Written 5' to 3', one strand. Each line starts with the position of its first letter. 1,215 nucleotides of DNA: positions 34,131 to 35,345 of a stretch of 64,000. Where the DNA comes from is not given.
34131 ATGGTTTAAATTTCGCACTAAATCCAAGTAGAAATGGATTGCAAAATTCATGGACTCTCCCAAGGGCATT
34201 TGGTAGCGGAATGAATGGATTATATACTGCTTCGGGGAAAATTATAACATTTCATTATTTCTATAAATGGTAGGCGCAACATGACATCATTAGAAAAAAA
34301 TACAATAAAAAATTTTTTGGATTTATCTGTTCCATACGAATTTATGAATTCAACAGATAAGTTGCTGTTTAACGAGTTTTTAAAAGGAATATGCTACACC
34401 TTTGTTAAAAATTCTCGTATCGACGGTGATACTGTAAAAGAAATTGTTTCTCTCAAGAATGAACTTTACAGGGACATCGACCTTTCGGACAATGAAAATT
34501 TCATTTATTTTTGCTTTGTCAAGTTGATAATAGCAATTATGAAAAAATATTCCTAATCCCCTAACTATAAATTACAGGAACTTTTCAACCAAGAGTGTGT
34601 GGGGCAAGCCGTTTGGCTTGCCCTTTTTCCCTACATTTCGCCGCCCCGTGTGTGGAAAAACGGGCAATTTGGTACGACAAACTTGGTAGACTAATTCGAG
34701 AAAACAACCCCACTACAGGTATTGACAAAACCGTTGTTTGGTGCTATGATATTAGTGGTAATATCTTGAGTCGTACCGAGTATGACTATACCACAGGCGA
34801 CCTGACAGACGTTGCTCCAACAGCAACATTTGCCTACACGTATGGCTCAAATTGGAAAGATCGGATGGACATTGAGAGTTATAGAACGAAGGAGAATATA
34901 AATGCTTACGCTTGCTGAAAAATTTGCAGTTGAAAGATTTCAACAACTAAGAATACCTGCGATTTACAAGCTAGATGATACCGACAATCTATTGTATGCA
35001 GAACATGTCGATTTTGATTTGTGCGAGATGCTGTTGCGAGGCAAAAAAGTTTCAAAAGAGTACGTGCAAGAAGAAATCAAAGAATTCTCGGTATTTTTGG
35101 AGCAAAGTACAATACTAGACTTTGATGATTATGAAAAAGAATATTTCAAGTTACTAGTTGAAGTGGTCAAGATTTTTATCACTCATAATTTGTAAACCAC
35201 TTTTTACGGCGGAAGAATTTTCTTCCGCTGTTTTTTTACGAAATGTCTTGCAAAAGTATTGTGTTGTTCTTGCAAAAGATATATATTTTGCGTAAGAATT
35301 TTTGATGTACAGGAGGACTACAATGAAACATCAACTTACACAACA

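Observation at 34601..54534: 259-bp inverted repeats (junction element + RHS fragment) bracket a 19.4-kb segment holding dnaA and a tyrosine recombinase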

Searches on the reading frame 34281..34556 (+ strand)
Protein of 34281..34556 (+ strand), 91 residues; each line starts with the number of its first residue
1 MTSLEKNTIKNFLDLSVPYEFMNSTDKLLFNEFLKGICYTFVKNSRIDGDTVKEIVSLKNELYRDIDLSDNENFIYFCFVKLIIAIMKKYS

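Call 6: search_protein_families(library=pfam, proteins=[window:34281-34556:+], max_evalue=0.01)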
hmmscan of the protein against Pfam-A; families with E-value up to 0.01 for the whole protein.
window:34281-34556:+ (91 aa): 0 families

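Call 23: search_protein_families(library=ncbifam, proteins=[window:34281-34556:+], max_evalue=0.001)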
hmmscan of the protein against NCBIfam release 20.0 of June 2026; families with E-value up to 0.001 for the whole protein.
window:34281-34556:+ (91 aa): 0 families

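Call 70: find_encoding_contigs(protein=window:34281-34556:+, flank=3000, max_places=10)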
Protein window:34281-34556:+ (91 aa): 13 contigs read that carry it; 10 places shown.
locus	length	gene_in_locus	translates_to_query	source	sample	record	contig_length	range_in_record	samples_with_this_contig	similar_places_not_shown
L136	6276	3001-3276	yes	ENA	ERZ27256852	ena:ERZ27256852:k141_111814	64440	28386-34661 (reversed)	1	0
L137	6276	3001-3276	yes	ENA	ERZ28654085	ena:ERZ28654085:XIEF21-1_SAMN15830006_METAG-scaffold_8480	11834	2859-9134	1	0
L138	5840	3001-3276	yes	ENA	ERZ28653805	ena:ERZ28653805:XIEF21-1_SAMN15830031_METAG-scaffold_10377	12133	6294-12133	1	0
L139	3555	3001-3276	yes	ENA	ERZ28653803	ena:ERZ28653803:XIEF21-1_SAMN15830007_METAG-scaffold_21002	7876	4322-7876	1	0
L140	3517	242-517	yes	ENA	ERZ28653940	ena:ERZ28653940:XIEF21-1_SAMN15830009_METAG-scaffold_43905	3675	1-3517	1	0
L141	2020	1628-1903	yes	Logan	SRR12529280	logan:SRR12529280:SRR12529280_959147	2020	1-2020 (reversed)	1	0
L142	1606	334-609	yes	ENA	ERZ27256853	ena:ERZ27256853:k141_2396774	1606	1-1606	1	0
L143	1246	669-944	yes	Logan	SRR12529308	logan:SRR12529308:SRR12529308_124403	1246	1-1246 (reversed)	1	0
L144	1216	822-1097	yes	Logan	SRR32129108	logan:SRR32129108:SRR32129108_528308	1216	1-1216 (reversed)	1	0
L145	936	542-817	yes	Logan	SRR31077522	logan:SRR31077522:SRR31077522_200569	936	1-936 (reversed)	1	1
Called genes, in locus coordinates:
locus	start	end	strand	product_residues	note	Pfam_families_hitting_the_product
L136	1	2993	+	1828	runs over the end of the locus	PF05593:RHS_repeat (faint)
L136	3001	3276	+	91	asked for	-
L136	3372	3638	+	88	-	-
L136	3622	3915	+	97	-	-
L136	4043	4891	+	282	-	PF02899:Phage_int_SAM_1 (faint), PF00589:Phage_integrase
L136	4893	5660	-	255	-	PF02673:BacA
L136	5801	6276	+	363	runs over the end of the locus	PF01926:MMR_HSR1, PF02421:FeoB_N, PF06071:YchF-GTPase_C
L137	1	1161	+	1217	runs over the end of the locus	-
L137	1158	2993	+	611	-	PF25023:TEN_YD-shell, PF05593:RHS_repeat (faint)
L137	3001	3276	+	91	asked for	-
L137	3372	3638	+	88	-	-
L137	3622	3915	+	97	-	-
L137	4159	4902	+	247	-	PF00589:Phage_integrase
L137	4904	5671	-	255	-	PF02673:BacA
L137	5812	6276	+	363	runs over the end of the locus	PF01926:MMR_HSR1, PF02421:FeoB_N, PF06071:YchF-GTPase_C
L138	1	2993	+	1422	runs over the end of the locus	PF05593:RHS_repeat (faint)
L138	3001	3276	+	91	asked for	-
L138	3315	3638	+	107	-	-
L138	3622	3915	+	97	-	-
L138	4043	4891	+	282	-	PF02899:Phage_int_SAM_1 (faint), PF00589:Phage_integrase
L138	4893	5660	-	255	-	PF02673:BacA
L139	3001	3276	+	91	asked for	-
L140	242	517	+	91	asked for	-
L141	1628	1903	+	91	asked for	-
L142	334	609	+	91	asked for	-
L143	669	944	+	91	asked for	-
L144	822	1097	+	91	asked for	-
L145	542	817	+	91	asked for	-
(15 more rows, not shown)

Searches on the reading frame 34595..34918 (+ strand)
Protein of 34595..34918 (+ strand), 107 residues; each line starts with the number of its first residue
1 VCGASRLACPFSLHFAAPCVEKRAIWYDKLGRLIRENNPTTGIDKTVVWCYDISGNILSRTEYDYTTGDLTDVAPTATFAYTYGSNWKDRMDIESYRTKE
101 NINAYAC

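Call 6: search_protein_families(library=pfam, proteins=[window:34595-34918:+], max_evalue=0.01)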
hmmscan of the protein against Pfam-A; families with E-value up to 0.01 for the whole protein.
window:34595-34918:+ (107 aa): 0 families

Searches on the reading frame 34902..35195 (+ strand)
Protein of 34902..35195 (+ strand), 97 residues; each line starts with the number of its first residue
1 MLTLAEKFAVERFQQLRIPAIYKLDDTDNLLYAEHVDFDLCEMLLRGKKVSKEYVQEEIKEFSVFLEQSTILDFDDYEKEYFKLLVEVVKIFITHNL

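Call 6: search_protein_families(library=pfam, proteins=[window:34902-35195:+], max_evalue=0.01)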
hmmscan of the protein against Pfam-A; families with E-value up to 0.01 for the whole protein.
window:34902-35195:+ (97 aa): 0 families

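Call 23: search_protein_families(library=ncbifam, proteins=[window:34902-35195:+], max_evalue=0.001)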
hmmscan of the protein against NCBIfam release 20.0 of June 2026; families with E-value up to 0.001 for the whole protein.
window:34902-35195:+ (97 aa): 0 families

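Call 52: find_encoding_contigs(protein=window:34902-35195:+, flank=6000, max_places=10)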
Protein window:34902-35195:+ (97 aa): 24 contigs read that carry it; 10 places shown.
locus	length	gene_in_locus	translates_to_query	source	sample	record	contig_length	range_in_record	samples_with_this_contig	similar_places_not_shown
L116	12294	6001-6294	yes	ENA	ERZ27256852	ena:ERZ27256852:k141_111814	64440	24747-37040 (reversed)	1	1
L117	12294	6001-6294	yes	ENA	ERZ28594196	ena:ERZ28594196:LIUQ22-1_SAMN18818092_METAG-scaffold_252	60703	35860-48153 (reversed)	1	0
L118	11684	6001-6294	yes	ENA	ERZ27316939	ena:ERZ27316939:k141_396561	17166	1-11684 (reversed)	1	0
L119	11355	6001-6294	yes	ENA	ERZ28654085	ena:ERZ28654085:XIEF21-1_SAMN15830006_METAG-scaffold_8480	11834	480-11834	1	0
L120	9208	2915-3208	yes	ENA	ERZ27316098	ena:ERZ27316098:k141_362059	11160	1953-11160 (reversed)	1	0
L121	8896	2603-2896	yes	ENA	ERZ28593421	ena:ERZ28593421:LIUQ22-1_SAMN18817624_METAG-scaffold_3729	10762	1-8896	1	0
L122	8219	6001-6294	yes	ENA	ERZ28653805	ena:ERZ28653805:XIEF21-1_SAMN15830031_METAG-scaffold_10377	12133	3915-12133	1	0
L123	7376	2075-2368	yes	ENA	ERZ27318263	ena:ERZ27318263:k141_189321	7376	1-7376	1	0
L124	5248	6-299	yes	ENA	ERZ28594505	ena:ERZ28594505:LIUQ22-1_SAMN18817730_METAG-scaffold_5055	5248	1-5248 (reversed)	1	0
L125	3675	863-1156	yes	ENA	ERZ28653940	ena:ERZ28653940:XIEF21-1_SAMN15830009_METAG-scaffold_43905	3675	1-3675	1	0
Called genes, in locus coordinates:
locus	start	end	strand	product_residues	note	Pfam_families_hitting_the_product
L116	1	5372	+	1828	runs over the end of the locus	PF05593:RHS_repeat (faint)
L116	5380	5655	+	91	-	-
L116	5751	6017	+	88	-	-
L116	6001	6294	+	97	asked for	-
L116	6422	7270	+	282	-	PF02899:Phage_int_SAM_1 (faint), PF00589:Phage_integrase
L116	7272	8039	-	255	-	PF02673:BacA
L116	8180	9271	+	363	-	PF01926:MMR_HSR1, PF02421:FeoB_N, PF06071:YchF-GTPase_C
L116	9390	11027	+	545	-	PF13347:MFS_2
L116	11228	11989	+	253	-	-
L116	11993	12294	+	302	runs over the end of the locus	-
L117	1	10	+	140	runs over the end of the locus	-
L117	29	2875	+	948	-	PF05593:RHS_repeat (faint)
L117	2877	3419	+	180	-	-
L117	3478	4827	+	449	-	PF05593:RHS_repeat (faint)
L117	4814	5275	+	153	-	-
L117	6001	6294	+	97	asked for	-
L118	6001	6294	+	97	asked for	-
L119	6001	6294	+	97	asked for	-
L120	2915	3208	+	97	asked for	-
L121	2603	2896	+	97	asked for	-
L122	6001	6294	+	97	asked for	-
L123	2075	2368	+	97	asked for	-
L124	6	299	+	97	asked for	-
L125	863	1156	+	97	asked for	-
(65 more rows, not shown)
